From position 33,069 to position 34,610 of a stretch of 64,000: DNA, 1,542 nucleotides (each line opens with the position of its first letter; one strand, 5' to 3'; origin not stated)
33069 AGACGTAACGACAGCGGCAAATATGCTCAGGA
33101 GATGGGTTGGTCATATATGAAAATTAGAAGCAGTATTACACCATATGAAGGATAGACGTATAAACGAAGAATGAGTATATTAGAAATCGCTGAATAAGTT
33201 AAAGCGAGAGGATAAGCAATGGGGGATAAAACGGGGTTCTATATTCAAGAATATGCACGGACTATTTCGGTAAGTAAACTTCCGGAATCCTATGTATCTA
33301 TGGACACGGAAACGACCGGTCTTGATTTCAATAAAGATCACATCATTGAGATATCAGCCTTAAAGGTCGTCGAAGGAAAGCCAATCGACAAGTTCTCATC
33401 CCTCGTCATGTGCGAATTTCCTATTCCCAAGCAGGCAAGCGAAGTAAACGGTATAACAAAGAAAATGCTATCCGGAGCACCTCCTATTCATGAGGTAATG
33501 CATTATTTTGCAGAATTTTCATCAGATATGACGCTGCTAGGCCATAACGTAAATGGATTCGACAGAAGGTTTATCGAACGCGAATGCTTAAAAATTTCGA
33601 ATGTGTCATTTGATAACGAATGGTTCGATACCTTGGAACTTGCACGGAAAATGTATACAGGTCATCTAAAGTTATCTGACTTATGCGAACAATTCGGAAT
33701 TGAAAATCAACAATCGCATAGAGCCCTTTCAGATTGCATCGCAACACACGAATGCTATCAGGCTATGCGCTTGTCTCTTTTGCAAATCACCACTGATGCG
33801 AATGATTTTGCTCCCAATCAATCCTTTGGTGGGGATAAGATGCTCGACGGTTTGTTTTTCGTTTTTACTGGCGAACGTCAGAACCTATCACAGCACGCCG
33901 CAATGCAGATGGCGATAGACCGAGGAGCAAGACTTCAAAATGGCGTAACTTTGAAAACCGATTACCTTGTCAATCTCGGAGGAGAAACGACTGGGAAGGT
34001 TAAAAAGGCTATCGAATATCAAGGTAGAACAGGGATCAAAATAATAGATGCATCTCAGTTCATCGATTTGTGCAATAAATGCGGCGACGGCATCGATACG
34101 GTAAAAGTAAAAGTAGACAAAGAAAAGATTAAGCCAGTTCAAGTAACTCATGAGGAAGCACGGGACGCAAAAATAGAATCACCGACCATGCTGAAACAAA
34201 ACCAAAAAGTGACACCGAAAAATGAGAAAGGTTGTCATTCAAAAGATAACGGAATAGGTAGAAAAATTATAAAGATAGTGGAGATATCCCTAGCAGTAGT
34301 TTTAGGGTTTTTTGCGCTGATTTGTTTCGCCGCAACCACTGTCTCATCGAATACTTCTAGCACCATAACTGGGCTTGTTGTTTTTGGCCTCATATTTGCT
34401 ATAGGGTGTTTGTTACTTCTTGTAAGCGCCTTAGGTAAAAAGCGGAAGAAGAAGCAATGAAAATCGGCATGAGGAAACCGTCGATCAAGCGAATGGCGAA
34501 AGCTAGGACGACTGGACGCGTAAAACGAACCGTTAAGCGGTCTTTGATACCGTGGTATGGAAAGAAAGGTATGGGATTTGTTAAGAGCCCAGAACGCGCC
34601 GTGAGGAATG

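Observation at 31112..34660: Satellite cargo: a PASTA lipoprotein plus two membrane-tethered DNA-end modules (HIRAN-TM and DEDDh exonuclease-BRCT-TM), a candidate undescribed exclusion or defence system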

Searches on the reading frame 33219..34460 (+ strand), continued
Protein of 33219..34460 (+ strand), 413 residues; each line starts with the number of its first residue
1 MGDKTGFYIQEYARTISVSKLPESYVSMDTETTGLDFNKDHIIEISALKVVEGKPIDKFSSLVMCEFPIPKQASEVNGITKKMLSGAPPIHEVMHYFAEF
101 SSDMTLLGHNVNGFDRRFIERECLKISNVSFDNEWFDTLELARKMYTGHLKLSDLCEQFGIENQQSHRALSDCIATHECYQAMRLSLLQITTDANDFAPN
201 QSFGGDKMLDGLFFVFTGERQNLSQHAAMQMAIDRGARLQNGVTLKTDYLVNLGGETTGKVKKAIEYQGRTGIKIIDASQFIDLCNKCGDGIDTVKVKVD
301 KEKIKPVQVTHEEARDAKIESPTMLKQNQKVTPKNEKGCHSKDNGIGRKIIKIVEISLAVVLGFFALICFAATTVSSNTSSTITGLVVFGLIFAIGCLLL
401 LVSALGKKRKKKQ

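Call 51: search_solved_structures(query=window:33219-34457:+, max_evalue=0.01, show_alignments=1)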
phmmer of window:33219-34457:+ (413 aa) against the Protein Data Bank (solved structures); distinct sequences matched with E-value up to 0.01: 15.
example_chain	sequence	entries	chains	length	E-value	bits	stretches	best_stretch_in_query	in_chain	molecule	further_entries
2p1j_A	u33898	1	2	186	3.2e-23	85.9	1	24-180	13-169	DNA polymerase III polC-type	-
9qpc_A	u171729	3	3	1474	3e-18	69.5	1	24-177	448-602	DNA polymerase III PolC-type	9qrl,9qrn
8h18_A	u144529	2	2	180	9.6e-18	67.8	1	23-175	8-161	DnaQ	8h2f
8fy9_A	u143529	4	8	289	1.2e-13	54.3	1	20-174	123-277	Cas2-DEDDh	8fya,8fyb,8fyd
8fyc_K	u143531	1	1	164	1.6e-13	54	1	25-174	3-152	DEDDh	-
8zef_A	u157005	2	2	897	7.2e-11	45.2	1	24-177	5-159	3'-5' exonuclease DinG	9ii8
4fzx_C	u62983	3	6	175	2.8e-10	43.3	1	28-182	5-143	Exodeoxyribonuclease 10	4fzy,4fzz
2gui_A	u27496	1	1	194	1.5e-08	37.5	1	25-184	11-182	DNA polymerase III epsilon subunit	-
5fku_D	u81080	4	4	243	2.1e-08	37.1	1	26-188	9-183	DNA POLYMERASE III SUBUNIT EPSILON | DNA POLYMERASE III EPSILON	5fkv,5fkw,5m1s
1j53_A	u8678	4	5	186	2.3e-08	37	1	26-183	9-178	DNA polymerase III, epsilon chain | DNA polymerase III epsilon subunit | DNA POLYMERASE III SUBUNIT EPSILON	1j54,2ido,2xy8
9l8b_A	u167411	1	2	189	7.5e-08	35.3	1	23-182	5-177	exodeoxyribonuclease III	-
9mrc_A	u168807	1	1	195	1.4e-05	27.8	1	23-187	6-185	exodeoxyribonuclease III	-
9mrd_A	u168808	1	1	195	1.9e-05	27.4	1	23-187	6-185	exodeoxyribonuclease III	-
2ebu_A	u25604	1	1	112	0.00051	22.7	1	204-286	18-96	Replication factor C subunit 1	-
2k6g_A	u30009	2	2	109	0.00051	22.7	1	203-285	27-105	Replication factor C subunit 1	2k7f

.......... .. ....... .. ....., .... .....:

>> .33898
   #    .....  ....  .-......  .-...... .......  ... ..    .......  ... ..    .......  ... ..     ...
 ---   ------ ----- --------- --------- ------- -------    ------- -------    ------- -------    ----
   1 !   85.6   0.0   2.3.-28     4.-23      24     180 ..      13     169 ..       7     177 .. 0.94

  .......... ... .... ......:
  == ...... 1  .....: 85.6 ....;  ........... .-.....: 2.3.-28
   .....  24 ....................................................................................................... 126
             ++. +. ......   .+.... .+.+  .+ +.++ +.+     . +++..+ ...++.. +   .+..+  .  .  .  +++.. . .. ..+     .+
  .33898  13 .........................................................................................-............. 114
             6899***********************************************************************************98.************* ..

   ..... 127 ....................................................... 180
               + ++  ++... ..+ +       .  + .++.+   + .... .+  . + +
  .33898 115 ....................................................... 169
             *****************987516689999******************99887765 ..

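Call 67: find_related_loci(query=A2, collection=viral_contigs, flank=6000)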
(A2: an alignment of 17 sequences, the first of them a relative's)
Query A2 (413 aa) in viral_contigs; peptide patterns used: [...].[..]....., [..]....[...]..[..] (x = any residue, [..] = any of these).
600 stretches matched a pattern (row limit reached: there are more); 123 encode a relative of the query (tblastn E <= 1e-3); the best 80 are kept; 80 distinct loci.
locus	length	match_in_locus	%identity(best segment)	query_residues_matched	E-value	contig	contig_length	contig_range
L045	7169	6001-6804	37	18-284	3e-47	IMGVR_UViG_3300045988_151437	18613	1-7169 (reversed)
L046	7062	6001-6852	36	25-287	1e-37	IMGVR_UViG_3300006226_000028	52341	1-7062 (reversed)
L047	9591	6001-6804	35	23-267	2e-34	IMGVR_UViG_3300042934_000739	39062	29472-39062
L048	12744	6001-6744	34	18-251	4e-34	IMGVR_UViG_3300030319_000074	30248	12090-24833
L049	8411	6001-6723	34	23-251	7e-33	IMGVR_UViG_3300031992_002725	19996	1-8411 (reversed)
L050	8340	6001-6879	28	17-284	1e-30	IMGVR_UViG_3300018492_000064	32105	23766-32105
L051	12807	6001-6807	32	17-264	5e-28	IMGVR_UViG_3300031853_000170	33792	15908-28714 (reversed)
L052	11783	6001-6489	36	21-183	2e-27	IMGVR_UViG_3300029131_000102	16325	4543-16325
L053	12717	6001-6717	34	25-251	3e-34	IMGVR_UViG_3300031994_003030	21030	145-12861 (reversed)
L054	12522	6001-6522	34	14-184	1e-24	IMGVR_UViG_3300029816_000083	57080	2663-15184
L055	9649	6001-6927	28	17-291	2e-24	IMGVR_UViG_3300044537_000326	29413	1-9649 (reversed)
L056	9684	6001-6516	34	4-176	6e-23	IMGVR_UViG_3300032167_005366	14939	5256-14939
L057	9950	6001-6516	34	4-176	1e-22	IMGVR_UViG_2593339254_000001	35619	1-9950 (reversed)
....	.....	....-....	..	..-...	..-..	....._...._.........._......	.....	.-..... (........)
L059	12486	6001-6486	33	21-183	6e-21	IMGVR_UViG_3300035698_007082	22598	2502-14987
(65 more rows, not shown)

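Call 78: predict_structure(alignment_id=A2)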
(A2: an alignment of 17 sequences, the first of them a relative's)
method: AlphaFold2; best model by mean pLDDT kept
length: 413 residues; sequences in the alignment: 17
mean_pLDDT: 81.4   pTM: 0.67
mean pLDDT of the five models: 81.4, 80.2, 80.1, 79.7, 79.3
residues with pLDDT >= 90: 235; 70-90: 85; 50-70: 27; < 50: 66
segments of 3 or more residues with pLDDT < 50: 1-4, 289-345
pLDDT, mean of each block of 10 residues (from residue 1): 63 93 98 94 97 98 92 83 95 97 97 96 93 96 93 93 84 97 95 87 71 93 91 93 97 96 97 96 76 37 40 40 36 36 48 80 82 60 75 88 78 47
secondary structure, 60 per line:
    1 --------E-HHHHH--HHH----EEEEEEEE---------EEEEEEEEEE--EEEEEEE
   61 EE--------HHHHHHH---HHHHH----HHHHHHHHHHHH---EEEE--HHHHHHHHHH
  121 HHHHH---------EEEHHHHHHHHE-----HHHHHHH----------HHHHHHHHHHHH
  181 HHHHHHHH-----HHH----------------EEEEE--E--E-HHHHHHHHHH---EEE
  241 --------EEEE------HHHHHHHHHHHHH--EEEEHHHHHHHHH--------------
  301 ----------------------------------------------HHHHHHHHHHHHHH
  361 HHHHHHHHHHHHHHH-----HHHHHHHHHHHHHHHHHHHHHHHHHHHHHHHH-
elements in order: H11-15 E25-32 E42-51 E54-62 H71-77 H81-85 H90-101 E105-108 H111-125 E135-137 H138-145 H152-158 H169-188 E213-217 H225-234 E238-240 E249-252 H259-271 E274-277 H278-286 H347-375 H381-412

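Call 80: search_protein_families(library=padloc, proteins=[P0003, P0007, P0020, P0036, P0062, P0102, P0009], max_evalue=0.01)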
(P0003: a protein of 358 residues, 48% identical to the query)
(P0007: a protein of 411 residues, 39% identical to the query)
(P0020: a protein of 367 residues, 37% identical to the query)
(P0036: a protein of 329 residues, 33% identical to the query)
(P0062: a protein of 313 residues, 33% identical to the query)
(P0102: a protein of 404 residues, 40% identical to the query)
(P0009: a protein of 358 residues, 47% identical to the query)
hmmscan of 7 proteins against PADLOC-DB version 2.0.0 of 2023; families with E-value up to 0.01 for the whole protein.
P0003 (358 aa): 4 families
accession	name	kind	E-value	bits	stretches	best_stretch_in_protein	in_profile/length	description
PDLC05027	PDC-S48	-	6e-43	145.5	2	22-178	4-161/411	-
PDLC01247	DEDDh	-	8.1e-38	128.2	1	26-180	2-138/139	"CAS-I,CAS-II,CAS-III,CAS-IV,CAS-V,CAS-VI; associated"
PDLC05028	PDC-S48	-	1.8e-29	100.7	2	23-187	19-183/512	-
PDLC03817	RTasSbcB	-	0.0062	13.6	0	24-51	2-29/436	DRT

P0007 (411 aa): 4 families
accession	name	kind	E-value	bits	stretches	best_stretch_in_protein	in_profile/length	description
PDLC05027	PDC-S48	-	4.5e-38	129.4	2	31-189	5-164/411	-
PDLC01247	DEDDh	-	9.8e-36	121.5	1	33-189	1-139/139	"CAS-I,CAS-II,CAS-III,CAS-IV,CAS-V,CAS-VI; associated"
PDLC05028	PDC-S48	-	1.6e-29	100.9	2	21-187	9-175/512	-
PDLC03817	RTasSbcB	-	0.00063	16.8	0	32-63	2-32/436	DRT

P0020 (367 aa): 6 families
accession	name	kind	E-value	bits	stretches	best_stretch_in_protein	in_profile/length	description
PDLC01247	DEDDh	-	1.4e-37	127.4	1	34-189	1-139/139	"CAS-I,CAS-II,CAS-III,CAS-IV,CAS-V,CAS-VI; associated"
PDLC05027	PDC-S48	-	9.2e-30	102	1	31-187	4-162/411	-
PDLC05028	PDC-S48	-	9.4e-25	85.1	1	30-186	17-174/512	-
PDLC03802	RTasHel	-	1.2e-05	22.3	1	34-183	402-509/675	DRT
PDLC00753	Effector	-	5.6e-05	21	1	31-111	6-86/184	Exonuclease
PDLC03817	RTasSbcB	-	0.0038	14.3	0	33-59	2-28/436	DRT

P0036 (329 aa): 5 families
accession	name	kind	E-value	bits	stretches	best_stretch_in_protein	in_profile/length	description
PDLC01247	DEDDh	-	6.7e-42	141.4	1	33-188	1-138/139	"CAS-I,CAS-II,CAS-III,CAS-IV,CAS-V,CAS-VI; associated"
PDLC05027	PDC-S48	-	3.7e-36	123.1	1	30-192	4-167/411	-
PDLC05028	PDC-S48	-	2.6e-21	73.8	1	31-167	19-154/512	-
PDLC03817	RTasSbcB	-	9.9e-05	19.5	1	32-68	2-39/436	DRT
PDLC00753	Effector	-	0.0057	14.5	0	30-125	6-108/184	Exonuclease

P0062 (313 aa): 6 families
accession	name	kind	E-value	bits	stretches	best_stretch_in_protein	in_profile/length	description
PDLC01247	DEDDh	-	5.5e-46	154.7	1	19-174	1-138/139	"CAS-I,CAS-II,CAS-III,CAS-IV,CAS-V,CAS-VI; associated"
PDLC05027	PDC-S48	-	1.7e-33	114.4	1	16-180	4-169/411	-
PDLC05028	PDC-S48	-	7.1e-29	98.7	1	17-177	19-179/512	-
PDLC03802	RTasHel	-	2.5e-07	27.9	1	19-187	402-529/675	DRT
PDLC03817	RTasSbcB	-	9.6e-06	22.8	1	18-50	2-35/436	DRT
PDLC00753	Effector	-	3.3e-05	21.7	1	17-181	7-180/184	Exonuclease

P0102 (404 aa): 4 families
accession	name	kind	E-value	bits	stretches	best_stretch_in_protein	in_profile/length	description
PDLC01247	DEDDh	-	4.5e-32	109.6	1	41-197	2-139/139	"CAS-I,CAS-II,CAS-III,CAS-IV,CAS-V,CAS-VI; associated"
PDLC05027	PDC-S48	-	1.4e-27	94.8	1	37-296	4-259/411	-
PDLC05028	PDC-S48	-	2.8e-24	83.6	1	37-229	18-207/512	-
PDLC03817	RTasSbcB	-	0.0025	14.8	0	39-70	2-33/436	DRT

P0009 (358 aa): 4 families
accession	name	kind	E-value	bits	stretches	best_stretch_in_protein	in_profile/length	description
PDLC05027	PDC-S48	-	2e-41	140.4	2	102-262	4-166/411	-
PDLC01247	DEDDh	-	1.2e-37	127.6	1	105-260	1-139/139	"CAS-I,CAS-II,CAS-III,CAS-IV,CAS-V,CAS-VI; associated"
PDLC05028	PDC-S48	-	3e-27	93.4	2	102-258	18-175/512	-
PDLC03802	RTasHel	-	1.8e-05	21.8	1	105-256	402-511/675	DRT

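Call 81: search_protein_families(library=ncbifam, proteins=[window:33219-34460:+], max_evalue=0.01)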
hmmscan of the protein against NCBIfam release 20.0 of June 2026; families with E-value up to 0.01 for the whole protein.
window:33219-34460:+ (413 aa): 31 families (the best 25 are shown)
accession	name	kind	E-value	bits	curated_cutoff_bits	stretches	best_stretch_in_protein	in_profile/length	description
NF005906.0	PRK07883.1-4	equivalog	2.6e-39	135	495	1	24-182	7-166/563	DEDD exonuclease domain-containing protein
NF001688.0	PRK00448.1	equivalog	1.7e-36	125.3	873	1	23-186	423-587/1445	PolC-type DNA polymerase III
NF005289.0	PRK06807.1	equivalog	5.4e-35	121.1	335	1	20-183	5-168/313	3'-5' exonuclease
NF006316.0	PRK08517.1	equivalog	1.6e-32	112.9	247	1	23-184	70-230/270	3'-5' exonuclease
TIGR01405.1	polC_Gram_pos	equivalog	2.6e-32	111.5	1043.45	1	23-187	189-354/1211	DNA polymerase III subunit alpha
NF005907.0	PRK07883.1-5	equivalog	1.2e-31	109.8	454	1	24-183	29-191/584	DEDD exonuclease domain-containing protein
NF005905.0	PRK07883.1-3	equivalog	3.4e-30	105.2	508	1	24-181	25-185/581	DEDD exonuclease domain-containing protein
NF004963.0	PRK06309.1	equivalog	1.1e-29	103.7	245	1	26-184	5-163/232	DNA polymerase III subunit epsilon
TIGR01406.1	dnaQ_proteo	equivalog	3.9e-29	101.9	222.7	1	27-186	4-171/231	DNA polymerase III subunit epsilon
NF005981.0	PRK08074.1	equivalog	5.2e-28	97.5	789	1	24-183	4-165/931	ATP-dependent DNA helicase DinG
TIGR01407.1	dinG_rel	hypoth_equivalog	8.4e-28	97.1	547.7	1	25-178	2-156/889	putative DnaQ family exonuclease/DinG family helicase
NF005836.0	PRK07740.1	equivalog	5.4e-27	94.8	261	1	25-182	61-221/244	hypothetical protein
TIGR00573.1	dnaq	subfamily_domain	9.4e-27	93.9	71.5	1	23-191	7-181/217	exonuclease, DNA polymerase III, epsilon subunit family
NF004316.1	PRK05711.1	equivalog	1.4e-24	87.1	196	1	27-186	5-172/234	DNA polymerase III subunit epsilon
NF005904.0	PRK07883.1-2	equivalog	1e-23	83.5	969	1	23-179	30-189/584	DEDD exonuclease domain-containing protein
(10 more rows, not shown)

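Call 92: fold_search(model_id=the predicted structure, library=viral)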
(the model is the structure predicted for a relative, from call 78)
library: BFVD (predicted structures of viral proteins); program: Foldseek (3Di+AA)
matches with E <= 10: 288; with E <= 0.001: 87
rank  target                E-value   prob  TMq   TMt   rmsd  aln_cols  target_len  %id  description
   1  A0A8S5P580            2.6e-16  1.00  0.36  0.33  12.9       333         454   21  DNA polymerase III subunit alpha [Siphoviridae sp. ct3yx7]
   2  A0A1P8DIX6            2.2e-14  1.00  0.39  0.76   3.5       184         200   28  (no name in the UniProt tables at hand)
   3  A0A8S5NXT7            6.0e-12  1.00  0.37  0.49   4.9       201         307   28  DNA polymerase III subunit alpha [Siphoviridae sp. ct6bb17]
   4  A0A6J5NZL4            4.4e-10  1.00  0.36  0.79   2.9       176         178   26  DnaQ DNA polymerase III, epsilon subunit and related 3'-5' exonucleases [uncultured Caudovirales phage]
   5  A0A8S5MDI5            2.0e-09  1.00  0.34  0.66   3.8       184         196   22  DEDDh [Siphoviridae sp. ctYh54]
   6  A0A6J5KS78            2.0e-09  1.00  0.33  0.11   9.0       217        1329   23  DNA-directed DNA polymerase [uncultured Caudovirales phage]
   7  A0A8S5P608            3.9e-09  1.00  0.34  0.69   4.2       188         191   24  DNA polymerase III subunit alpha [Siphoviridae sp. ctsUY14]
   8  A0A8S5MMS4            4.4e-09  1.00  0.36  0.64   6.9       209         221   22  DEDDh [Siphoviridae sp. ctxc31]
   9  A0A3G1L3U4            5.3e-09  1.00  0.33  0.61   4.0       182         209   22  DNA polymerase III subunit epsilon [Synechococcus phage S-CBWM1]
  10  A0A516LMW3            6.0e-09  1.00  0.35  0.34  11.7       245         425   22  (no name in the UniProt tables at hand)
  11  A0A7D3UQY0            6.7e-09  1.00  0.32  0.61   5.8       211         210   17  DEDdh 3'-5' exonuclease [Fadolivirus FV1/VV64]
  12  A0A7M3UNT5            8.5e-09  1.00  0.36  0.74   2.7       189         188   23  Exonuclease domain-containing protein [Pyramimonas orientalis virus]
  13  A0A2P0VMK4            8.5e-09  1.00  0.33  0.17   3.4       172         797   26  Putative exonuclease [Tetraselmis virus 1]
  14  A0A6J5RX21            9.6e-09  1.00  0.34  0.65   4.2       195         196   22  DnaQ DNA polymerase III, epsilon subunit and related 3'-5' exonucleases [uncultured Caudovirales phage]
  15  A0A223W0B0            1.5e-08  1.00  0.32  0.49   7.3       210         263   21  Polymerase epsilon subunit [Agrobacterium phage Atu_ph07]
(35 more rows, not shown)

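Call 94: find_encoding_contigs(protein=P0016, flank=5000, max_places=2)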
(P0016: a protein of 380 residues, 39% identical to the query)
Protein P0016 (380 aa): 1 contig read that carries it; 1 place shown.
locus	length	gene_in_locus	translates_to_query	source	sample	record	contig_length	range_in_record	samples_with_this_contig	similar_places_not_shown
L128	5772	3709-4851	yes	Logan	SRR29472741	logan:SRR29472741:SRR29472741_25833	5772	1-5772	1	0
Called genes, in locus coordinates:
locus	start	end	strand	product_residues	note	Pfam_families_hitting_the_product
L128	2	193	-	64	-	?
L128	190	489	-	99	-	-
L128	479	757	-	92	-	-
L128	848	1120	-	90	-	-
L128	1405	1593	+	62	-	-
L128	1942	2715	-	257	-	PF02498:Bro-N, PF03374:ANT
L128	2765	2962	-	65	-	PF12844:HTH_19 (weak), PF13443:HTH_26, PF13560:HTH_31, PF01381:HTH_3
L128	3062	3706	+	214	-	PF01381:HTH_3, PF12844:HTH_19 (weak), PF13384:HTH_23 (faint), PF13443:HTH_26 (weak), PF13560:HTH_31, PF00717:Peptidase_S24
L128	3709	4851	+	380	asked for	PF00929:RNase_T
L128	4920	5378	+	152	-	-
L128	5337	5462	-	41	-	-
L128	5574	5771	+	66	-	?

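Call 95: find_encoding_contigs(protein=P0006, flank=5000, max_places=2)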
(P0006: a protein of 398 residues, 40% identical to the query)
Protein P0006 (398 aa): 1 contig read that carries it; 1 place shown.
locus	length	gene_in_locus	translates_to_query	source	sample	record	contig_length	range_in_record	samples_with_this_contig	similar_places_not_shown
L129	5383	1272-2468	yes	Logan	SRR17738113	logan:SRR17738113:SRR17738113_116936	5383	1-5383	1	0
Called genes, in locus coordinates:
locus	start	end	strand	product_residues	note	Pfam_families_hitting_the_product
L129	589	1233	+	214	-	PF01381:HTH_3, PF12844:HTH_19 (weak), PF13560:HTH_31, PF00717:Peptidase_S24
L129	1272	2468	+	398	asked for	PF00929:RNase_T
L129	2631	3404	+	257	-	PF12686:DUF3800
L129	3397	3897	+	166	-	-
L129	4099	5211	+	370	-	PF14659:Phage_int_SAM_3 (faint), PF00589:Phage_integrase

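Call 96: find_encoding_contigs(protein=P0017, flank=5000, max_places=2)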
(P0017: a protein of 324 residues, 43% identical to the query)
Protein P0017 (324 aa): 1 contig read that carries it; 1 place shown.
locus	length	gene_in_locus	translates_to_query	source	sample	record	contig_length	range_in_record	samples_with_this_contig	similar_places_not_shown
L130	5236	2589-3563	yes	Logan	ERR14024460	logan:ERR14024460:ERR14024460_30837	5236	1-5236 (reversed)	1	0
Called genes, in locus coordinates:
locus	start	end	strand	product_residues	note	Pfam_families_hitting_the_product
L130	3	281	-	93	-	?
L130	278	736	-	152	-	PF05866:RusA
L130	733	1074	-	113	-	-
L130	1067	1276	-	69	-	-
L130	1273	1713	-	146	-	-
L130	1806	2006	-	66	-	PF01381:HTH_3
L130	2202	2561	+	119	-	PF12844:HTH_19, PF13443:HTH_26, PF13560:HTH_31 (weak), PF01381:HTH_3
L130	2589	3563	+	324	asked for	PF00929:RNase_T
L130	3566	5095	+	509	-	PF00239:Resolvase, PF07508:Recombinase, PF13408:Zn_ribbon_recom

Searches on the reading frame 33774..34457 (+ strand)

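Call 80: search_protein_families(library=padloc, proteins=[window:33774-34457:+], max_evalue=0.01)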
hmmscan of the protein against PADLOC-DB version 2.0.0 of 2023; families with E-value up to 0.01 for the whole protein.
seq(228 aa): 1 family
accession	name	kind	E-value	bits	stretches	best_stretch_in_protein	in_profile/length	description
PDLC05027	PDC-S48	-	9.7e-06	22.9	1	13-102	322-407/411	-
